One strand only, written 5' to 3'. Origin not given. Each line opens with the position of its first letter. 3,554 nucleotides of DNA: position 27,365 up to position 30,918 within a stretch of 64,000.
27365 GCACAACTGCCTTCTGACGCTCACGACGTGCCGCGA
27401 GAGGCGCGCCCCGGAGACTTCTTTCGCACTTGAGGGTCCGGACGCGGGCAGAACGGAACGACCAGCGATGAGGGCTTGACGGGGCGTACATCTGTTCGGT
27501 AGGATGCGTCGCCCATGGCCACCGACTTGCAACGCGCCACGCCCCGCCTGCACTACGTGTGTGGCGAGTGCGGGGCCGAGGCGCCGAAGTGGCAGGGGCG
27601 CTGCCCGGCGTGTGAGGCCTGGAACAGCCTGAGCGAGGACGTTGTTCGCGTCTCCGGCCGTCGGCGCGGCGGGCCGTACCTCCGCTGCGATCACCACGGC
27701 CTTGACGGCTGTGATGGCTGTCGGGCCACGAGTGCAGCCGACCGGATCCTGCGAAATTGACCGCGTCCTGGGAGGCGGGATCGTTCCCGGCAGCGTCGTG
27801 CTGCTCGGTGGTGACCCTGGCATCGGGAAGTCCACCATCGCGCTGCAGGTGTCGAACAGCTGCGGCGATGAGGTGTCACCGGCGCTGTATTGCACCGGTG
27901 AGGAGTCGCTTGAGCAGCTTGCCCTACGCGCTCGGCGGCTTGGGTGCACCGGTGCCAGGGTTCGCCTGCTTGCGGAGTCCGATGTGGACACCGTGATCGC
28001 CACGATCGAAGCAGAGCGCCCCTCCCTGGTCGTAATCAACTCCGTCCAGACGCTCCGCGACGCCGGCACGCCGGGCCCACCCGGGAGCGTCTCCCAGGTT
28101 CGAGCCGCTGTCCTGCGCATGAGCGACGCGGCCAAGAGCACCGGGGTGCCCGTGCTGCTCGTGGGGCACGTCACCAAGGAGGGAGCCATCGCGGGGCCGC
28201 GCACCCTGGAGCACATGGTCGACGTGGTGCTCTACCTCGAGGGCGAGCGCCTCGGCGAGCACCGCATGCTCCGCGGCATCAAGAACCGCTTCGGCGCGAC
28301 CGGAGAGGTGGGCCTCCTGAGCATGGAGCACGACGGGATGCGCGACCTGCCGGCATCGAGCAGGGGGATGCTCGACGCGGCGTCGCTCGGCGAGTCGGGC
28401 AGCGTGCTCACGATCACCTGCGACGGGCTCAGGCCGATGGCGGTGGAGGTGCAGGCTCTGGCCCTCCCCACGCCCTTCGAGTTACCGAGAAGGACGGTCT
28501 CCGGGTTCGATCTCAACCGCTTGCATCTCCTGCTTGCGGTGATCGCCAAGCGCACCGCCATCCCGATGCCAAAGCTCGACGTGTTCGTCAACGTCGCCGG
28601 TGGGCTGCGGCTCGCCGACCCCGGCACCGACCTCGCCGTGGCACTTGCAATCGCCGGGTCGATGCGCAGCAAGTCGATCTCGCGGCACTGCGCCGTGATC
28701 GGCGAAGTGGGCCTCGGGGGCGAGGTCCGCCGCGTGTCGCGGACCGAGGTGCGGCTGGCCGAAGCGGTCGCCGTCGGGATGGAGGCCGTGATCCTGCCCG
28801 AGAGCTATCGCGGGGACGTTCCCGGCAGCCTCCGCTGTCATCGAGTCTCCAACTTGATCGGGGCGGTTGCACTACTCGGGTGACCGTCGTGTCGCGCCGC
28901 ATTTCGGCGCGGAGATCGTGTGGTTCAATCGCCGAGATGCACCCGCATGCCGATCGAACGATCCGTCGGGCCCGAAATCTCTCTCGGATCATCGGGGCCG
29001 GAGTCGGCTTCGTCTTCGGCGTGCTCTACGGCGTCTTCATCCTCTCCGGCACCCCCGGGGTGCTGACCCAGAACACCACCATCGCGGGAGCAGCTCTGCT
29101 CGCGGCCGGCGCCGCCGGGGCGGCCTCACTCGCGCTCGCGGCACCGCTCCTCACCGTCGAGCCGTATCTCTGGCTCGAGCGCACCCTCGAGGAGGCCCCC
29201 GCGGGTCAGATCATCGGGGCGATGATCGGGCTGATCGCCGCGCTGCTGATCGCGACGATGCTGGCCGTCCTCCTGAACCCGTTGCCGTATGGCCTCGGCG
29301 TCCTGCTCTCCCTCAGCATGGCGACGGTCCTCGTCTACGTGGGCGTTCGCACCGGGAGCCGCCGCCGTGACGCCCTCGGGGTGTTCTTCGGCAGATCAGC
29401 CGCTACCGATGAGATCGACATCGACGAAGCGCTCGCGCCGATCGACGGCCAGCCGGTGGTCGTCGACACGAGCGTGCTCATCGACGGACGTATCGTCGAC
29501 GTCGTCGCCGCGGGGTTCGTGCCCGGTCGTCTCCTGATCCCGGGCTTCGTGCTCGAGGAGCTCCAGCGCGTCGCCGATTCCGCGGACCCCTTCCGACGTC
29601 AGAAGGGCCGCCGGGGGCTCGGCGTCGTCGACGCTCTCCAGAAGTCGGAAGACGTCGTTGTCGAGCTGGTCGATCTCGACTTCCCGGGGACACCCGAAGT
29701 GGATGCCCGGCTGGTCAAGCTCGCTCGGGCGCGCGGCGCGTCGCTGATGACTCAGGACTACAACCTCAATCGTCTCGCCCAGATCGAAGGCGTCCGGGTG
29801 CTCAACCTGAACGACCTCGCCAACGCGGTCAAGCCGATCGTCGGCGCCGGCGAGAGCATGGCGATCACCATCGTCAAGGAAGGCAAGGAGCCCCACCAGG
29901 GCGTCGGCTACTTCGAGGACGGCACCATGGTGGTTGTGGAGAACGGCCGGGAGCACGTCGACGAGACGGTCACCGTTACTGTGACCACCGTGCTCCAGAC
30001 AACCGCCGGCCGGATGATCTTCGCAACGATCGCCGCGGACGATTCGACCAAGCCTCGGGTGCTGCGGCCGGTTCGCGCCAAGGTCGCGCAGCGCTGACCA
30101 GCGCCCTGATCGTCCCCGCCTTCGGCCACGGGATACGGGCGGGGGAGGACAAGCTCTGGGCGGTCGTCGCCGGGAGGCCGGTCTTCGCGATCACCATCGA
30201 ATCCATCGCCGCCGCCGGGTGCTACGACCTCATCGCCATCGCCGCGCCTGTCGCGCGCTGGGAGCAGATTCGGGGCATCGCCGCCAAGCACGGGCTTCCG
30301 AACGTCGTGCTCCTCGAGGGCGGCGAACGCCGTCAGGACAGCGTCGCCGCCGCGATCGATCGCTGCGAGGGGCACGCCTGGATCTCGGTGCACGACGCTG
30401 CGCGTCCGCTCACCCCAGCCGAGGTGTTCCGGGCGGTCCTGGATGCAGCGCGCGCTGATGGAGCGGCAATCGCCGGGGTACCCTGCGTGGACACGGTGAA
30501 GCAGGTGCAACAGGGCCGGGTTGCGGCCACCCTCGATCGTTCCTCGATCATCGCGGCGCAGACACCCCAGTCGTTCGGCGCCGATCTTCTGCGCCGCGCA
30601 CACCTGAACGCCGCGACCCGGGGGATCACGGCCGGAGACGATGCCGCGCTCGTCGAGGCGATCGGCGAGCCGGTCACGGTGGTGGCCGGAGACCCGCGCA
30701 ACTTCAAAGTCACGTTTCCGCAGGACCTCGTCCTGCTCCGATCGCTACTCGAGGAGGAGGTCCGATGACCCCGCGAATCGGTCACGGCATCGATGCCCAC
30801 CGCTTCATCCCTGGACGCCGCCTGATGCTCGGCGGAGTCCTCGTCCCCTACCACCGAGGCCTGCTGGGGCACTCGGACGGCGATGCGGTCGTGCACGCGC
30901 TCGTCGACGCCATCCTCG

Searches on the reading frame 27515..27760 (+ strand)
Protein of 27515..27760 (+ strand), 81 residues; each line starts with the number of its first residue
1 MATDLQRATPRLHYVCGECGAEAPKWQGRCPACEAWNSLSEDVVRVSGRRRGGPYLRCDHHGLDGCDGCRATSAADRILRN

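Call 26: search_protein_families(library=pfam, proteins=[window:27515-27760:+], max_evalue=0.01)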
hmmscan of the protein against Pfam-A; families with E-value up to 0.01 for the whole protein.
window:27515-27760:+ (81 aa): 3 families
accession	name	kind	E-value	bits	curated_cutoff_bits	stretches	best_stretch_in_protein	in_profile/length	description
PF18073.7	Zn_ribbon_LapB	-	1e-12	48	25.7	1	14-41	1-28/28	Rubredoxin metal binding domain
PF16685.11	zf-RING_10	-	0.0017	18.8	31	1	13-43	23-53/70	zinc RING finger of MSL2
PF12773.13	DZR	-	0.0057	17.2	27.3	1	10-40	9-37/45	Double zinc ribbon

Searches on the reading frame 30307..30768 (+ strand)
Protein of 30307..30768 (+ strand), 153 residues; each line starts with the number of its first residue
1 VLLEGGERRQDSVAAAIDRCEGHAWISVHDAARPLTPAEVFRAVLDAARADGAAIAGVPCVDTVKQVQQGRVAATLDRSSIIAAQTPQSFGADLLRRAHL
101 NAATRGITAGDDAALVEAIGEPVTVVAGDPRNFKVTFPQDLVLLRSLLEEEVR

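Call 11: search_protein_families(library=pfam, proteins=[window:30307-30768:+], max_evalue=0.01)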
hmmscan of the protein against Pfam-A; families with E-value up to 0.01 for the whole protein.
window:30307-30768:+ (153 aa): 1 family
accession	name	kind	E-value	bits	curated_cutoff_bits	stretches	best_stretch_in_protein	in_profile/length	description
PF01128.25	IspD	-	7.9e-42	143.9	27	1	1-149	69-220/221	2-C-methyl-D-erythritol 4-phosphate cytidylyltransferase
